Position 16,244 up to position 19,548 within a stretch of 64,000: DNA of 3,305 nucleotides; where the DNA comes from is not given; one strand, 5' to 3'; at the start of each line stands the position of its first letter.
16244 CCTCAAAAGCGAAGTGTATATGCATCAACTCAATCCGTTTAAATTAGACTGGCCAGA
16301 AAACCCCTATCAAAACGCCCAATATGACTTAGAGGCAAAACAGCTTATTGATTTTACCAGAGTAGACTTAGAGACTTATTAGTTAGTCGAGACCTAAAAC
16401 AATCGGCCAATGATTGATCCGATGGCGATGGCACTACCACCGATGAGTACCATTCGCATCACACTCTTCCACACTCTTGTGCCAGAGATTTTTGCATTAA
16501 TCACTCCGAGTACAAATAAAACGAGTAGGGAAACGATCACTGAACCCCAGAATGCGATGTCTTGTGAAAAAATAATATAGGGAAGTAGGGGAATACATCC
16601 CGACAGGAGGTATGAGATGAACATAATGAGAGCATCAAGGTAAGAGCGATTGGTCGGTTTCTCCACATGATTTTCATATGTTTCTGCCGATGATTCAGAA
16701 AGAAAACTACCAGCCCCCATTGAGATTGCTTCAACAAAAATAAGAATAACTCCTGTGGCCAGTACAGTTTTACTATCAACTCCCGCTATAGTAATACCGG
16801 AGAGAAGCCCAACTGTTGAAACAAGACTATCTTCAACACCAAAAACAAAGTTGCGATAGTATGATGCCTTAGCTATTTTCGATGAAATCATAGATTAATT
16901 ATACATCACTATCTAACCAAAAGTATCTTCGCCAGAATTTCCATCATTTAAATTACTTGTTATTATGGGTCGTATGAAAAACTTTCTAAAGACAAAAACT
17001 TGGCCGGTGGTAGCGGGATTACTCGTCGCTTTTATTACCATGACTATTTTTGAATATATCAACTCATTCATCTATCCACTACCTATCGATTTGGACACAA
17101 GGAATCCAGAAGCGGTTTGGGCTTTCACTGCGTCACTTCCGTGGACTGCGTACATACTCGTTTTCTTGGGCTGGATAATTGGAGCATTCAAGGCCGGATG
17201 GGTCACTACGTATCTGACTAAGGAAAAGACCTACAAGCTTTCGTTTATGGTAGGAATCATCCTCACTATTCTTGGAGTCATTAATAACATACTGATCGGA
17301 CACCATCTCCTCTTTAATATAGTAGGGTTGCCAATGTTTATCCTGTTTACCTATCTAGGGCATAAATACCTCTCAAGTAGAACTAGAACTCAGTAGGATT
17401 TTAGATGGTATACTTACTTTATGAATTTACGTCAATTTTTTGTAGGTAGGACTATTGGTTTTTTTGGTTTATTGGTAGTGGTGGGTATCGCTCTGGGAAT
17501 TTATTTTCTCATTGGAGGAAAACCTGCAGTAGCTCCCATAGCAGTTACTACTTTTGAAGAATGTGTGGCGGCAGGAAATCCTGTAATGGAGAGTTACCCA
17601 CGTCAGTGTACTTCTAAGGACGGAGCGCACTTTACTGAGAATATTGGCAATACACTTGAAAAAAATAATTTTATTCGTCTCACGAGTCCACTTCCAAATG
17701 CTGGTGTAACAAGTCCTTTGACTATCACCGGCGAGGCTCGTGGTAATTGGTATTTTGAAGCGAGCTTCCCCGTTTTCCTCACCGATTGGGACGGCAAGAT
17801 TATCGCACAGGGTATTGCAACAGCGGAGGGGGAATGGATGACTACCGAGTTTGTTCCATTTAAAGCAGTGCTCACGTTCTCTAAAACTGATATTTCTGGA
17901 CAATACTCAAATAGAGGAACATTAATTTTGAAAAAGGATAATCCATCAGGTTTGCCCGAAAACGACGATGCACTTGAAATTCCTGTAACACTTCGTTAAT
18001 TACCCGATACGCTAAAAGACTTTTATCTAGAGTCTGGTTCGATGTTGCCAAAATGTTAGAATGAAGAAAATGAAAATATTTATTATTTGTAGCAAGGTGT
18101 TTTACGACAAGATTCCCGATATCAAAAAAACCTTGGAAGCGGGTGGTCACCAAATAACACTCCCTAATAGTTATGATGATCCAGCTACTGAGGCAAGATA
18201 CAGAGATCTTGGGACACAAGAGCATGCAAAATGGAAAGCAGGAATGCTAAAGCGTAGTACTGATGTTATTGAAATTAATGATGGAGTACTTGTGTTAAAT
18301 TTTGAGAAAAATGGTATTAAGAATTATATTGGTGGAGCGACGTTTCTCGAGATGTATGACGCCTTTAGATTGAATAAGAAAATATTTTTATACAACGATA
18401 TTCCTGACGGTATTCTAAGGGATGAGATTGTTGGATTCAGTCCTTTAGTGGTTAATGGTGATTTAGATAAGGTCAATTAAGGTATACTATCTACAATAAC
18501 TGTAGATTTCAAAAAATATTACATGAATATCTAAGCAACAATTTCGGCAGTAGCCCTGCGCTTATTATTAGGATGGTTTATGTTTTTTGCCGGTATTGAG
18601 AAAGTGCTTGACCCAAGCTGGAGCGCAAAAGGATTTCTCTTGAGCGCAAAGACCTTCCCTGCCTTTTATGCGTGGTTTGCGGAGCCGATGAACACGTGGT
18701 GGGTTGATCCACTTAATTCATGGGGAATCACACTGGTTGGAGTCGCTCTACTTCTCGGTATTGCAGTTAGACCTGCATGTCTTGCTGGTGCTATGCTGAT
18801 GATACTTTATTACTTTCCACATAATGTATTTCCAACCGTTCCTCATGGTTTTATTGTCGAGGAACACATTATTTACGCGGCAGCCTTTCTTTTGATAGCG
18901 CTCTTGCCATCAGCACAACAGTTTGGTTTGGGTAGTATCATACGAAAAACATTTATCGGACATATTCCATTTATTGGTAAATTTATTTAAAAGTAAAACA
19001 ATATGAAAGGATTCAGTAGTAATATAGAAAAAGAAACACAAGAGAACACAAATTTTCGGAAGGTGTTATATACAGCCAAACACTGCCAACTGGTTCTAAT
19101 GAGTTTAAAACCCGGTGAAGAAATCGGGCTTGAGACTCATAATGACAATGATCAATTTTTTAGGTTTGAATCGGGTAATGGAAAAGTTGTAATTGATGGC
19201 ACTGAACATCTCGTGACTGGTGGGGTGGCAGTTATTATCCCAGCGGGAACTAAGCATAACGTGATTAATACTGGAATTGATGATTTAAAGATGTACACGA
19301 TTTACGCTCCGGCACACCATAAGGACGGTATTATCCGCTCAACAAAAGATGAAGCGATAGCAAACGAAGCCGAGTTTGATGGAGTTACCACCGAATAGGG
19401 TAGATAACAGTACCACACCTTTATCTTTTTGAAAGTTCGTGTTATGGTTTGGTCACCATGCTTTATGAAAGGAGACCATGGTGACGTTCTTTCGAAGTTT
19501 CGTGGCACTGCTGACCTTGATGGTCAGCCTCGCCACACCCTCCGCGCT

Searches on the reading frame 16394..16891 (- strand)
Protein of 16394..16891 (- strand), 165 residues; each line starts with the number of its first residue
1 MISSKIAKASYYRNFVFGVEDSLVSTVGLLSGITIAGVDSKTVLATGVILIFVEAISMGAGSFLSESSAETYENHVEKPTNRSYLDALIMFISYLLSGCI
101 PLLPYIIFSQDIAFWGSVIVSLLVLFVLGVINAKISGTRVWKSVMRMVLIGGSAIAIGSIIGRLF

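Call 14: search_protein_families(library=pfam, proteins=[window:16394-16891:-], max_evalue=0.01)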
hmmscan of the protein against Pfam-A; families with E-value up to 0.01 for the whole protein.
window:16394-16891:- (165 aa): 1 family
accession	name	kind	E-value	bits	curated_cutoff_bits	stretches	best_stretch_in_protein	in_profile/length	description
PF01988.24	VIT1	-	5.4e-32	111.8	28.1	2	82-163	132-214/214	VIT family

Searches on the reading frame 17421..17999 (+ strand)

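Call 14: search_protein_families(library=pfam, proteins=[window:17421-17999:+], max_evalue=0.01)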
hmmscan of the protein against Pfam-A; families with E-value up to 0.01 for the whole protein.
window:17421-17999:+ (192 aa): 1 family
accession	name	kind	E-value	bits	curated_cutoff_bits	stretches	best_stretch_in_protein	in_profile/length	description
PF10648.15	Gmad2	-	3.2e-12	47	25.7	1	85-162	2-73/86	Immunoglobulin-like domain of bacterial spore germination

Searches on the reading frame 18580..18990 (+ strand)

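Call 14: search_protein_families(library=pfam, proteins=[window:18580-18990:+], max_evalue=0.01)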
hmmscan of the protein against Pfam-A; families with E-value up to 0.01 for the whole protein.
window:18580-18990:+ (136 aa): 1 family
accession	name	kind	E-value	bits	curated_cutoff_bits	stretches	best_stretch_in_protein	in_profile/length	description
PF07681.17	DoxX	-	0.0059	17.7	23.6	1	2-78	14-80/85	DoxX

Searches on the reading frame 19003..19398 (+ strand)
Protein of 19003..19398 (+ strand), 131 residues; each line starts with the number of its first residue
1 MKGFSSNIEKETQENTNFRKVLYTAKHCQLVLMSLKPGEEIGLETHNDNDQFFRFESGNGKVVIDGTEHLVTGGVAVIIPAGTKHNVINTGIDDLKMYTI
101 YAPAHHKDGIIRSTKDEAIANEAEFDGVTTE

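Call 14: search_protein_families(library=pfam, proteins=[window:19003-19398:+], max_evalue=0.01)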
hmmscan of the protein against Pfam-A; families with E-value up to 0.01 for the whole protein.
window:19003-19398:+ (131 aa): 3 families
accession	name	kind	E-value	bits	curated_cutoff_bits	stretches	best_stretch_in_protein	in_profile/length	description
PF07883.17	Cupin_2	-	4e-15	55.7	27.2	1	32-101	2-70/70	Cupin domain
PF01050.24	MannoseP_isomer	-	3.2e-05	24.5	23.6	1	21-102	21-102/116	Mannose-6-phosphate isomerase C-terminal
PF02311.25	AraC_binding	-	0.00018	21.7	21.1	1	55-111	29-85/135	AraC-like ligand binding domain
